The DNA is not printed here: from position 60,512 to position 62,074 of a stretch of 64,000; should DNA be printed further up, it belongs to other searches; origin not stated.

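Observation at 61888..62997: MccB-like E1 enzyme: RRE-like N-domain plus ThiF core plus CxxC ... CxxC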

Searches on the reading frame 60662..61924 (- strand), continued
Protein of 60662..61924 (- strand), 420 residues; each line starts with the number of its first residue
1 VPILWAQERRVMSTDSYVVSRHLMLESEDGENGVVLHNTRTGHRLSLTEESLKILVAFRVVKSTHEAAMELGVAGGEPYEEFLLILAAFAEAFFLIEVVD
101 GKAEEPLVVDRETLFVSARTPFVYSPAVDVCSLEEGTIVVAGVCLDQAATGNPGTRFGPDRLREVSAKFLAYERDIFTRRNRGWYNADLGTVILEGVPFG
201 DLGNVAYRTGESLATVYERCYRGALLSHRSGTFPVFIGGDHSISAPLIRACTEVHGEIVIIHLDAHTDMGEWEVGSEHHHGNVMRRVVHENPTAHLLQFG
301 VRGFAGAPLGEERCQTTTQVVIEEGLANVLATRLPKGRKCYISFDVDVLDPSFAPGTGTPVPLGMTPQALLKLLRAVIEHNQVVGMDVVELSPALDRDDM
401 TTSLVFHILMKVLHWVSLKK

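Call 55: find_encoding_contigs(protein=P0166, flank=6000, max_places=1)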
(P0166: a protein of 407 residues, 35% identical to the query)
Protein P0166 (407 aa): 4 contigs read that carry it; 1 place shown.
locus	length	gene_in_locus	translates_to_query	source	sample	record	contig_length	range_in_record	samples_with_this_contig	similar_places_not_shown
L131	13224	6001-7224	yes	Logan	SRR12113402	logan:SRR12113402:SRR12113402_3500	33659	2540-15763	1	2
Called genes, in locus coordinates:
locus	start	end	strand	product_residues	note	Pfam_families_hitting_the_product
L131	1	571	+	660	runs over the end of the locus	PF01590:GAF, PF13185:GAF_2, PF13492:GAF_3, PF00512:HisKA, PF02518:HATPase_c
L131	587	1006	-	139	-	PF00293:NUDIX, PF14815:NUDIX_4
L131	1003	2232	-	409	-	-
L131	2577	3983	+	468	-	-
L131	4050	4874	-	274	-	PF00702:Hydrolase (faint), PF13344:Hydrolase_6, PF13242:Hydrolase_like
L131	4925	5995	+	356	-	PF13462:Thioredoxin_4, PF01323:DSBA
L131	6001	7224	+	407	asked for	PF00491:Arginase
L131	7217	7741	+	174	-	-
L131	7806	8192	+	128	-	-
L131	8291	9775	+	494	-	PF03734:YkuD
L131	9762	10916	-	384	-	PF01075:Glyco_transf_9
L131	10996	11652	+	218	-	-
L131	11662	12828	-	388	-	PF01594:AI-2E_transport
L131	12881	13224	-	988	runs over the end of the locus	PF14874:PapD-like (faint), PF15780:ASH (weak), PF22544:HYDIN_VesB_CFA65-like_Ig (weak), PF07610:DUF1573 (faint), PF12371:TMEM131_like_N (faint), PF24499:Ig_TMEM131L_4 (faint), PF22073:Cep192_D4 (weak), PF22544:HYDIN_VesB_CFA65-like_Ig (weak), +2 more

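Call 56: find_encoding_contigs(protein=P0183, flank=6000, max_places=1)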
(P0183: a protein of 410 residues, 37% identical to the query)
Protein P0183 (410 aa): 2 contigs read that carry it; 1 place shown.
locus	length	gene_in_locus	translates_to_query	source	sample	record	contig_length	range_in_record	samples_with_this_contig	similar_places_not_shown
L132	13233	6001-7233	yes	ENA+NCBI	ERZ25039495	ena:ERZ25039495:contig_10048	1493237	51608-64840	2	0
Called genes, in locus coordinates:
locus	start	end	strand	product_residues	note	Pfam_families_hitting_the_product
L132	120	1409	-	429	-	PF05977:MFS_3, PF07690:MFS_1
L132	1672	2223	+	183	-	PF04191:PEMT, PF04140:ICMT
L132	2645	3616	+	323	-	PF08240:ADH_N, PF00107:ADH_zinc_N, PF13602:ADH_zinc_N_2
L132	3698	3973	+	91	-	PF00550:PP-binding (weak)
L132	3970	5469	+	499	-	PF00501:AMP-binding, PF13193:AMP-binding_C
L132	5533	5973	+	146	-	-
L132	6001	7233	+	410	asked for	PF00491:Arginase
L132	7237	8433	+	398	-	-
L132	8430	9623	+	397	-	PF00109:ketoacyl-synt, PF02801:Ketoacyl-synt_C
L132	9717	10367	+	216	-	PF00106:adh_short, PF08659:KR, PF13561:adh_short_C2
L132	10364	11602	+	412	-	PF00109:ketoacyl-synt, PF02801:Ketoacyl-synt_C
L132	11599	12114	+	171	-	PF01575:MaoC_dehydratas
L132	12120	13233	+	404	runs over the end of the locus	PF00682:HMGL-like, PF22617:HCS_D2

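Call 74: find_encoding_contigs(protein=P0080, flank=3000, max_places=2)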
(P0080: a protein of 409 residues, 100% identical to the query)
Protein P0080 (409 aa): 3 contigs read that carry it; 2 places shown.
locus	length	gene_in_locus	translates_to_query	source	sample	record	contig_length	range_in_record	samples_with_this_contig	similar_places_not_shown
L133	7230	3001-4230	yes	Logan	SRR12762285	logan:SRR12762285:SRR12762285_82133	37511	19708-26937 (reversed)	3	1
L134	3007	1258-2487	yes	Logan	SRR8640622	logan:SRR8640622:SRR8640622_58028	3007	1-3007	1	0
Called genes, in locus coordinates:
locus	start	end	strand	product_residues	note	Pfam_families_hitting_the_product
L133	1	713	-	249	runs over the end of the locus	-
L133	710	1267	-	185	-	PF04542:Sigma70_r2, PF08281:Sigma70_r4_2, PF04545:Sigma70_r4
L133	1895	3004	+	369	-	PF00899:ThiF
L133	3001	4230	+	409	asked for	PF00491:Arginase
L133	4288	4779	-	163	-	PF03412:Peptidase_C39, PF13529:Peptidase_C39_2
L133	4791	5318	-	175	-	PF13302:Acetyltransf_3, PF13420:Acetyltransf_4, PF13523:Acetyltransf_8, PF00583:Acetyltransf_1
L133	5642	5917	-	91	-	-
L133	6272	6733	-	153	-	PF01668:SmpB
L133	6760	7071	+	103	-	PF01648:ACPS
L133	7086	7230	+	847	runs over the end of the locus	PF00501:AMP-binding, PF13193:AMP-binding_C, PF00550:PP-binding, PF01553:Acyltransferase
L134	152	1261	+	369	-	PF00899:ThiF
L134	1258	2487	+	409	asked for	PF00491:Arginase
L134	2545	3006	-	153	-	?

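Call 84: search_protein_families(library=padloc, proteins=[window:60662-61891:-], max_evalue=0.001)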
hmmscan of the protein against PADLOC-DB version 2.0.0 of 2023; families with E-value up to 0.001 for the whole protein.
window:60662-61891:- (409 aa): 0 families
